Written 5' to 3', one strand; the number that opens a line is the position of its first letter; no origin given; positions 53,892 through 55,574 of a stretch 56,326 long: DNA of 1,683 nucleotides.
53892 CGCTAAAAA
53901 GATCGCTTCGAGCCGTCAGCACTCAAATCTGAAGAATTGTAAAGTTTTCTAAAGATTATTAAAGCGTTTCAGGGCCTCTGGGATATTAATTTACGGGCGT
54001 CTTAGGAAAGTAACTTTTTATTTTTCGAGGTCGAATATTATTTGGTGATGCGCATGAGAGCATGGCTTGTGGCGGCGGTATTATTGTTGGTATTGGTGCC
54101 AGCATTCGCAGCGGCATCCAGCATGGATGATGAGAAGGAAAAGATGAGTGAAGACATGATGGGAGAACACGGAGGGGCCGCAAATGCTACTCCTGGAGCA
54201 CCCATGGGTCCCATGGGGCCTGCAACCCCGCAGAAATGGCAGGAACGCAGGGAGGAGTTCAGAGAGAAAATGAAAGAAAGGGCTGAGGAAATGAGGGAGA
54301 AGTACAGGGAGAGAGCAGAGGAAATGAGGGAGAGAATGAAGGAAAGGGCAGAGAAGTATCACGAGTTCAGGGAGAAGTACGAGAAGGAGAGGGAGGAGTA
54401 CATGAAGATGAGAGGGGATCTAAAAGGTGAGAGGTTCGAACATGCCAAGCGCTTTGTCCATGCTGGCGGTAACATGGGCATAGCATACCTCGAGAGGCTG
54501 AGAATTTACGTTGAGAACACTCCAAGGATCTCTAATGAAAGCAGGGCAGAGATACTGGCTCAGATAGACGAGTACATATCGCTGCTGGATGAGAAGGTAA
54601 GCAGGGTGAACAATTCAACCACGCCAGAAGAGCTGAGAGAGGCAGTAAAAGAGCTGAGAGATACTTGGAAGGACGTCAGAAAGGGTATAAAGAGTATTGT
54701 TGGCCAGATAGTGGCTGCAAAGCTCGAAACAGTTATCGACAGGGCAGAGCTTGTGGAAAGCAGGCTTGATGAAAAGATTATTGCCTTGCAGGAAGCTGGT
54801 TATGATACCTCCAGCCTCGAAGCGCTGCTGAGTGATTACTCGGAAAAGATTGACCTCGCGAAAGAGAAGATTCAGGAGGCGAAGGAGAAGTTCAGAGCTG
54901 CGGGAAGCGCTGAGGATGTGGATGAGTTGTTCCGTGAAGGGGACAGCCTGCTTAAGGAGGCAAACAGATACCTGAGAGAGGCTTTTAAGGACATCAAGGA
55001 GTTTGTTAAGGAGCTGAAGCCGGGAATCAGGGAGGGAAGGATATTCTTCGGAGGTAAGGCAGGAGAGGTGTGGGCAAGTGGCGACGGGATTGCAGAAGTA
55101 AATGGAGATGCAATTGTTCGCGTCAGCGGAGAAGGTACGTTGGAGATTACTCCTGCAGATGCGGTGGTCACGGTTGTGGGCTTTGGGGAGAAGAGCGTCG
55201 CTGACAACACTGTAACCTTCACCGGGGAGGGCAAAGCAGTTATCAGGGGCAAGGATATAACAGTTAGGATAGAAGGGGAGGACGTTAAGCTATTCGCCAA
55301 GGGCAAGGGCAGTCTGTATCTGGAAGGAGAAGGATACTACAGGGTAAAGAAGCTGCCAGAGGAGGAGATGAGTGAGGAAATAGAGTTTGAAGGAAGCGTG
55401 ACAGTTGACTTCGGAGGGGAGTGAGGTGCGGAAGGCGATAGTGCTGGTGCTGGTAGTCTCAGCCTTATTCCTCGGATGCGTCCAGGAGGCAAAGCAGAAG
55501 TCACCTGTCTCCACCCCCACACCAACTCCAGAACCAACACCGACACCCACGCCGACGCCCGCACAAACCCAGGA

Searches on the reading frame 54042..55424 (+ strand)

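Call 3: search_protein_families(library=pfam, proteins=[window:54042-55424:+], max_evalue=0.01)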
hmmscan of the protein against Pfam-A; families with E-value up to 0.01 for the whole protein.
window:54042-55424:+ (460 aa): 4 families
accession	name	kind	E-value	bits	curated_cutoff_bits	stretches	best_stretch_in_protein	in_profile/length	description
PF01442.23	Apolipoprotein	-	0.00011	22.4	90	0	64-252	51-162/190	Apolipoprotein A1/A4/E domain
PF03233.18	Cauli_AT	-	0.0045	17.4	24.8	1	167-221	108-163/163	Aphid transmission protein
PF07464.16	ApoLp-III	-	0.0053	17.3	36.3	0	169-224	21-75/146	Apolipophorin-III precursor (apoLp-III)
PF03036.21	Perilipin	-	0.0055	16.2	33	1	165-313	237-381/403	Perilipin family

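Call 4: search_protein_families(library=ncbifam, proteins=[window:54042-55424:+], max_evalue=0.01)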
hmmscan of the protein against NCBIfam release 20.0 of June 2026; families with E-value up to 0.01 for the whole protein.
window:54042-55424:+ (460 aa): 4 families
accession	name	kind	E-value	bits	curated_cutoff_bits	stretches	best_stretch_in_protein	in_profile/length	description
NF050013.1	HpsJ_like_A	equivalog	1.2e-05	25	140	1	145-210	83-148/217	HpsJ-like protein, cyanoexosortase A-associated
NF052504.1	sll1863_fam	domain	0.00031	20.9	35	1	64-119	14-69/93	sll1863 family stress response protein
NF007065.0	PRK09510.1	equivalog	0.00046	19.3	213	1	5-120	12-128/387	cell envelope integrity protein TolA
NF041670.1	GvpQ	equivalog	0.0014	18.9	100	1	64-129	52-120/137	gas vesicle protein GvpQ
